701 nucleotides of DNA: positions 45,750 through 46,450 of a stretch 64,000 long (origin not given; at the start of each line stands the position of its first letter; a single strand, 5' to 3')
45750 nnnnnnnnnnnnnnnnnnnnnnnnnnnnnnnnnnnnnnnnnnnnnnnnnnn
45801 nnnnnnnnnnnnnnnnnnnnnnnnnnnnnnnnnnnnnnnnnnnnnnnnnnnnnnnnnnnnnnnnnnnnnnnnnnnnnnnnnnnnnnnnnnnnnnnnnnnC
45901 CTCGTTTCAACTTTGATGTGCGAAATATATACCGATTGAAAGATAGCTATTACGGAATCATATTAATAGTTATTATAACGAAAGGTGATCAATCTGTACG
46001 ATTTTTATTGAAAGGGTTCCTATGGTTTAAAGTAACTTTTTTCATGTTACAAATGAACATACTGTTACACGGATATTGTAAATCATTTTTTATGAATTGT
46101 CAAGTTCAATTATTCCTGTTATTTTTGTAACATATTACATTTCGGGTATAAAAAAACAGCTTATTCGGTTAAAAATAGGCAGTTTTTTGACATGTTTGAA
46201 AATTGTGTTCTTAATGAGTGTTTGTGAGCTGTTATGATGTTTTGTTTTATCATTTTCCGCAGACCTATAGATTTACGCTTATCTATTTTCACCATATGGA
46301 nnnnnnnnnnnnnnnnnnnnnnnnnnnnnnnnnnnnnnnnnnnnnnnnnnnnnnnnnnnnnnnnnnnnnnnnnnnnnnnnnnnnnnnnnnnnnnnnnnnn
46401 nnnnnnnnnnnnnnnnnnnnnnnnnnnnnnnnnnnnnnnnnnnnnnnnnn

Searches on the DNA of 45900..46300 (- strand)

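Call 62: search_rna_families(source=window, start=45900, end=46300, threshold=evalue, max_evalue=1)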
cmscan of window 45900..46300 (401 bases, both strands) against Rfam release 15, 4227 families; matches with E-value up to 1: 0.
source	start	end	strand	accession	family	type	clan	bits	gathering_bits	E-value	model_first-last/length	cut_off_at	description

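Call 63: search_dna_similar(query=window:45950-46230:-, collection=plasmids, mode=distant, max_rows=10)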
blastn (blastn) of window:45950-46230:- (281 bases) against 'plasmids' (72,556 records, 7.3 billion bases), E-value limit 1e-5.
No match.

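Call 64: search_dna_similar(query=window:45950-46230:-, collection=phages, mode=distant, max_rows=10)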
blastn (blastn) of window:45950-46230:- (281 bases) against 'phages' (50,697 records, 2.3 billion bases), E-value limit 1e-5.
No match.
